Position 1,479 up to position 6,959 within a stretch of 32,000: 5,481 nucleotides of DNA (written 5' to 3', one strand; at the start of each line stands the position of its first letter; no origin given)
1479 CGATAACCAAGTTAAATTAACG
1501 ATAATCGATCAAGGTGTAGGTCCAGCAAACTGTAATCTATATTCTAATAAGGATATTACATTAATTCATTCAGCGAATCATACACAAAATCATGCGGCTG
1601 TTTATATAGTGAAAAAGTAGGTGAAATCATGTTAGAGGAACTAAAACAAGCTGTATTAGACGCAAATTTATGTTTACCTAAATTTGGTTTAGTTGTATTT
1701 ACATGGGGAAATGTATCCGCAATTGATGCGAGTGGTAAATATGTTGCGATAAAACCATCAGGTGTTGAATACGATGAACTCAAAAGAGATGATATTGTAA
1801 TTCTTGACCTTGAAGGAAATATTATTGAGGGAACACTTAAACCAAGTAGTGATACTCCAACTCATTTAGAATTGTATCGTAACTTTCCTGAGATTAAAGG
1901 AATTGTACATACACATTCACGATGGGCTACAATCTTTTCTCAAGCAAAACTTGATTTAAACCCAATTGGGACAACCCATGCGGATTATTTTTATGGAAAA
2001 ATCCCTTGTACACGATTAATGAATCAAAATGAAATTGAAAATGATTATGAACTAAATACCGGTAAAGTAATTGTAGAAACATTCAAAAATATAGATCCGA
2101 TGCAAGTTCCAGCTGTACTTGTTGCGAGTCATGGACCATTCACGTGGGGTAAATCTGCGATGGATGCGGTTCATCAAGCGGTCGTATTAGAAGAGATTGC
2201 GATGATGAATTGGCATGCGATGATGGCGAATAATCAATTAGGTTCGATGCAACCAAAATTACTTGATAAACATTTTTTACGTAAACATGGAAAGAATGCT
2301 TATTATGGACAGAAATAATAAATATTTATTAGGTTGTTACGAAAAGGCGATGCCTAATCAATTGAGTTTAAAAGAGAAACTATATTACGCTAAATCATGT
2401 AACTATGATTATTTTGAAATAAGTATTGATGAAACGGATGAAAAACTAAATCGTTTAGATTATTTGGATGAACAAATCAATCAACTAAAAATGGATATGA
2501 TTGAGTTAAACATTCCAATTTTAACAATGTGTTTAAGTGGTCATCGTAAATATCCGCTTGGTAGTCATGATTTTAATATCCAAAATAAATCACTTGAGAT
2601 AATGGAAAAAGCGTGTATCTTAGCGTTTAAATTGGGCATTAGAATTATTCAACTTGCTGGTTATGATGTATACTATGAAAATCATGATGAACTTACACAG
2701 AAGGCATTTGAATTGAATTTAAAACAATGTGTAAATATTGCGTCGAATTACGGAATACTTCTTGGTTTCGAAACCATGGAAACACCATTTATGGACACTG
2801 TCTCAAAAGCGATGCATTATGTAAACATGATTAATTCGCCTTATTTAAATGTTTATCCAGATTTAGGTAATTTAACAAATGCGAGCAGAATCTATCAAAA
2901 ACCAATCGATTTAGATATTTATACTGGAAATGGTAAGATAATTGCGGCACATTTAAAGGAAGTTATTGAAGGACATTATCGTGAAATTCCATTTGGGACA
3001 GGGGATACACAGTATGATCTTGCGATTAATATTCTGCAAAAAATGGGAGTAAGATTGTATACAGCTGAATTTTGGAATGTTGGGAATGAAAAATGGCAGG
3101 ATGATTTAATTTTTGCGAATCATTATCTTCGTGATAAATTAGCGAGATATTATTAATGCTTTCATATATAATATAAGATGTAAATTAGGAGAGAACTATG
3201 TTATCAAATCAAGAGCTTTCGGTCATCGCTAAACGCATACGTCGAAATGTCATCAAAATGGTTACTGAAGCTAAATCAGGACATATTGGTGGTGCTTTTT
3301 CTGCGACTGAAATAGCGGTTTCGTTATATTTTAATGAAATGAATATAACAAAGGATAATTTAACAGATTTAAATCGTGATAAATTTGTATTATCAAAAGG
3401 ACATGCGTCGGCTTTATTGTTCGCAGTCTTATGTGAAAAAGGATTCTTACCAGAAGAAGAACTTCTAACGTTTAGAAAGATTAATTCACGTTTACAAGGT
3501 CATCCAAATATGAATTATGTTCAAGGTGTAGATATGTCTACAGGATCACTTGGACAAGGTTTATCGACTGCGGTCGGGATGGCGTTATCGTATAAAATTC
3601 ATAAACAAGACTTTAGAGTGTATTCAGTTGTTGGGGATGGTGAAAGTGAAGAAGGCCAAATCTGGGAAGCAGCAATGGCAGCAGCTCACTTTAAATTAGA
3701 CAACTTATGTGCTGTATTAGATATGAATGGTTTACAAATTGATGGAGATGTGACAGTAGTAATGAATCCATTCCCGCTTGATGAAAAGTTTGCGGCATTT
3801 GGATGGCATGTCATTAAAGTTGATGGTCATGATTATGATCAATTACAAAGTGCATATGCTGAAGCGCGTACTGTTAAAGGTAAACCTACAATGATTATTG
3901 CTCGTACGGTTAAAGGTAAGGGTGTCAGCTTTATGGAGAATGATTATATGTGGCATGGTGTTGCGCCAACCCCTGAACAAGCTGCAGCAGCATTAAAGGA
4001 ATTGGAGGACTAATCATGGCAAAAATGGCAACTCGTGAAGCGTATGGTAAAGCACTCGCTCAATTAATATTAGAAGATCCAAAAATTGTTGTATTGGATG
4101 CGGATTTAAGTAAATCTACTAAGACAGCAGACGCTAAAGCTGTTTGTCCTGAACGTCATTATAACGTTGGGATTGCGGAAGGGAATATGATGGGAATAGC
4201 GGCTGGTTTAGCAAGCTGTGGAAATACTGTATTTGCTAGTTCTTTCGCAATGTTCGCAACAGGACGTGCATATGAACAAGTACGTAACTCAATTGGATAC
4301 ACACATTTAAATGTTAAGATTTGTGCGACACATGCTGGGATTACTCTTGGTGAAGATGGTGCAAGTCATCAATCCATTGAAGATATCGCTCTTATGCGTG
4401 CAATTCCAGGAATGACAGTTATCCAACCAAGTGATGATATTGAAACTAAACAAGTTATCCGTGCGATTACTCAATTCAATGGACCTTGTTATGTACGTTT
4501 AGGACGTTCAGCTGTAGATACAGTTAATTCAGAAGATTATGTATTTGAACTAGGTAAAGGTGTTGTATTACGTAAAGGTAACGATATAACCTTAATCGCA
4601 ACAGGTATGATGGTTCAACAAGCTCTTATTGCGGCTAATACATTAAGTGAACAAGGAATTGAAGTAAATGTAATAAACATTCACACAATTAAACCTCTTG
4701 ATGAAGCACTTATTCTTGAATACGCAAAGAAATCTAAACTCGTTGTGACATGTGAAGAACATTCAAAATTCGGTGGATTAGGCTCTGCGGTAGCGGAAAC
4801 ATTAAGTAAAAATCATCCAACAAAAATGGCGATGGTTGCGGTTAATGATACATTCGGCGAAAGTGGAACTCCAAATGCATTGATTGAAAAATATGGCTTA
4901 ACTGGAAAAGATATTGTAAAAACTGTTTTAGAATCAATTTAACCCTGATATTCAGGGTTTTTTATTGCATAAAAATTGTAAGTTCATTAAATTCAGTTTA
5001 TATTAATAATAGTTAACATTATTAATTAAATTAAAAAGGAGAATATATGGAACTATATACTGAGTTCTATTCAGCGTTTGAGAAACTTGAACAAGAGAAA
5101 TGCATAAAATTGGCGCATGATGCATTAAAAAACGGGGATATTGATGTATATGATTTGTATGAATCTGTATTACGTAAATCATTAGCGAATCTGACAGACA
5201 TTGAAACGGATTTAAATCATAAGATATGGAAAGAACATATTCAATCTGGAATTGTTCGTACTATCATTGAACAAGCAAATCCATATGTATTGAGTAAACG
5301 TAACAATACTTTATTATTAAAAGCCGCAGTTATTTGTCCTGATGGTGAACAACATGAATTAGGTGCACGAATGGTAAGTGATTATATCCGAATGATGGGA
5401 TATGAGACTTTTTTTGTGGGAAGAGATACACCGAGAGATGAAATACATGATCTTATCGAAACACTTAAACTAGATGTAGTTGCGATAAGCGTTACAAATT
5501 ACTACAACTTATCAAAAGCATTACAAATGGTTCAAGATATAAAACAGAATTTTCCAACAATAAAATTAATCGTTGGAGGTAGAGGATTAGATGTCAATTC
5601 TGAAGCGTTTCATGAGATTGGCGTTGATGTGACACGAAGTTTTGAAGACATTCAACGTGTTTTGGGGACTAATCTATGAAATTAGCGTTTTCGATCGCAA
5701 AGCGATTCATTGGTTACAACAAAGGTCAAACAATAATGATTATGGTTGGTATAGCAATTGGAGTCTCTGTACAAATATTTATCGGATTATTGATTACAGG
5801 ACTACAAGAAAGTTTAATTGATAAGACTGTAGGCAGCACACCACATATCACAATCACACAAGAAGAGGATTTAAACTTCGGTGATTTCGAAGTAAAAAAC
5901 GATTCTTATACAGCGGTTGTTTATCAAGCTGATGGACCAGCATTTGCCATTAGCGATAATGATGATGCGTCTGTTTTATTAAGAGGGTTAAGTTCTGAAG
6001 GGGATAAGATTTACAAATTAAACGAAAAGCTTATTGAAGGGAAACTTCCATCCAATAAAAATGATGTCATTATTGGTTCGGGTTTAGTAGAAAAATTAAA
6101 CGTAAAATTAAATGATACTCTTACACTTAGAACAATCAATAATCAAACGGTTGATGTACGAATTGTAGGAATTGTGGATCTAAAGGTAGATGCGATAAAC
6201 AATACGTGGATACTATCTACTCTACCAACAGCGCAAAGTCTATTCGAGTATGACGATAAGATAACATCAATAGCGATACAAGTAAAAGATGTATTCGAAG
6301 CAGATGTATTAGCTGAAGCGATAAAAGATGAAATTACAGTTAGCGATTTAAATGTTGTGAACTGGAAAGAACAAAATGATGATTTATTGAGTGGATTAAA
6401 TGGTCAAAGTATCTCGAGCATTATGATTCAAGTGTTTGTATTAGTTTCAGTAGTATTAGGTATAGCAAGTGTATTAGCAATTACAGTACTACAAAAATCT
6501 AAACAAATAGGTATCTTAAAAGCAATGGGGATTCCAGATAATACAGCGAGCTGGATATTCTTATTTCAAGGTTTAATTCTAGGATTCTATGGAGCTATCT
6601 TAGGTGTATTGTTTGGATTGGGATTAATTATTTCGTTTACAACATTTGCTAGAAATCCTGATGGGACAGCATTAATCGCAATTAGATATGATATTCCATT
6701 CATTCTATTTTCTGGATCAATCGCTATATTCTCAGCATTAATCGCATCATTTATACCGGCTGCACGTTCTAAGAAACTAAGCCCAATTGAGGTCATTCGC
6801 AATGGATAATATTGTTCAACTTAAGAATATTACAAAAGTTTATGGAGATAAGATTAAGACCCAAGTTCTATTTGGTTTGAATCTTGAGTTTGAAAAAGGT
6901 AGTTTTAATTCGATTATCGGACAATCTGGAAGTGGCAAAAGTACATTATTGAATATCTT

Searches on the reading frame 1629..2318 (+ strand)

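Call 47: search_protein_families(library=pfam, proteins=[window:1629-2318:+], max_evalue=0.00001)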
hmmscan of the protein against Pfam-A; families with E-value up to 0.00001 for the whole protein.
window:1629-2318:+ (229 aa): 1 family
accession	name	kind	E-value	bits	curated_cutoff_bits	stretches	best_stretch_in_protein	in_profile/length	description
PF00596.27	Aldolase_II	-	6.8e-52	176.5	22.2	1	8-194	2-182/183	Class II Aldolase and Adducin N-terminal domain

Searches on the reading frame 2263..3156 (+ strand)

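Call 47: search_protein_families(library=pfam, proteins=[window:2263-3156:+], max_evalue=0.00001)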
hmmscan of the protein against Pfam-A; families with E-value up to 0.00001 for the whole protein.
window:2263-3156:+ (297 aa): 1 family
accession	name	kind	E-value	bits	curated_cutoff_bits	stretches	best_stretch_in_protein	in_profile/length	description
PF01261.30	AP_endonuc_2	-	4.4e-31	108.9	31.1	1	41-282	2-243/249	Xylose isomerase-like TIM barrel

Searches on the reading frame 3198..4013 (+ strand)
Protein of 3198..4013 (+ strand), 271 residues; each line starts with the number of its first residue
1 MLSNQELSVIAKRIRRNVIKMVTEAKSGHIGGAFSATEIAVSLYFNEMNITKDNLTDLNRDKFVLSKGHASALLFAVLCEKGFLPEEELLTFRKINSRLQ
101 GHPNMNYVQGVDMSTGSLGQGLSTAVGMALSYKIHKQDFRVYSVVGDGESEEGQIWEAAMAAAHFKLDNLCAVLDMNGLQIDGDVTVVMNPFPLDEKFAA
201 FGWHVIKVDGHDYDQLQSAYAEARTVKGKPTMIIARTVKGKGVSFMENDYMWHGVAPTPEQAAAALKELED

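Call 47: search_protein_families(library=pfam, proteins=[window:3198-4013:+], max_evalue=0.00001)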
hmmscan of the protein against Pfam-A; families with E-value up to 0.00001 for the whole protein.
window:3198-4013:+ (271 aa): 3 families
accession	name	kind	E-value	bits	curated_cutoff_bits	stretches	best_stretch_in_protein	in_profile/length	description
PF00456.26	Transketolase_N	-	3e-58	197.8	22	1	10-260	5-266/334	Transketolase, thiamine diphosphate binding domain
PF13292.11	DXP_synthase_N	-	5.8e-16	59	21.2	1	2-186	13-180/274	1-deoxy-D-xylulose-5-phosphate synthase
PF09364.15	XFP_N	-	9e-08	31.8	23.7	1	114-222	138-246/364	XFP N-terminal domain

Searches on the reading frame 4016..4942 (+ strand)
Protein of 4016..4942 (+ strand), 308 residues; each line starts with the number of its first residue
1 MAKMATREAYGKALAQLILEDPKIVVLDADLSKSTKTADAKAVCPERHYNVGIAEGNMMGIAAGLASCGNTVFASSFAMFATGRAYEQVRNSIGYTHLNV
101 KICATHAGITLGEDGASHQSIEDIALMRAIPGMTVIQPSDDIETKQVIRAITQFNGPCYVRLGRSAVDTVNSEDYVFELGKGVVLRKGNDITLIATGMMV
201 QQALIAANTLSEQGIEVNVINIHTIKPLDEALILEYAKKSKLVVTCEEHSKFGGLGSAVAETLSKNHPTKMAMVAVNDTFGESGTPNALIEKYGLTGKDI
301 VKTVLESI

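Call 47: search_protein_families(library=pfam, proteins=[window:4016-4942:+], max_evalue=0.00001)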
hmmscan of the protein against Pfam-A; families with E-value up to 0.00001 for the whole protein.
window:4016-4942:+ (308 aa): 4 families
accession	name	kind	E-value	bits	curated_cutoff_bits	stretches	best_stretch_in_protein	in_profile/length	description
PF02779.29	Transket_pyr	-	1.2e-46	159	27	1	3-167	2-172/174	Transketolase, pyrimidine binding domain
PF02780.25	Transketolase_C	-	1.1e-35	122.6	25.9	1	180-300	1-124/124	Transketolase, C-terminal domain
PF22613.1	Transketolase_C_1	-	7e-09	36.3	27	1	187-296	10-113/113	Transketolase-like TK C-terminal domain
PF17147.9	PFOR_II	-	1.9e-06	28.6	27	1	190-273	2-85/102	Pyruvate:ferredoxin oxidoreductase core domain II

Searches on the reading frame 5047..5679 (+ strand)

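Call 47: search_protein_families(library=pfam, proteins=[window:5047-5679:+], max_evalue=0.00001)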
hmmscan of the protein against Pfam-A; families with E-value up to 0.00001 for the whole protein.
window:5047-5679:+ (210 aa): 1 family
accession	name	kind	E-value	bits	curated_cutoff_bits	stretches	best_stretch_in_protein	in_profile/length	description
PF02310.24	B12-binding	-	6.9e-16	58.6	32.1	1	92-195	2-107/121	B12 binding domain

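Call 61: search_protein_families(library=pfam, proteins=[window:5047-5679:+], max_evalue=0.001)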
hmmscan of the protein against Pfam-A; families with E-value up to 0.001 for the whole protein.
window:5047-5679:+ (210 aa): 1 family
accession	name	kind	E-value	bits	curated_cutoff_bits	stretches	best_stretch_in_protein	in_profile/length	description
PF02310.24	B12-binding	-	6.9e-16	58.6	32.1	1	92-195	2-107/121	B12 binding domain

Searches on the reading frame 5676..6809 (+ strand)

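Call 47: search_protein_families(library=pfam, proteins=[window:5676-6809:+], max_evalue=0.00001)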
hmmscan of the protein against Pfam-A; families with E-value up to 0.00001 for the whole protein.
window:5676-6809:+ (377 aa): 2 families
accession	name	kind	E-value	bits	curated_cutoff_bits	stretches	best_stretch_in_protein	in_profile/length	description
PF12704.14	MacB_PCD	-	5.1e-14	53.5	27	1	19-218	1-206/207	MacB-like periplasmic core domain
PF02687.27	FtsX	-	4.3e-13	49.8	25.5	1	250-370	2-120/120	FtsX-like permease C-terminal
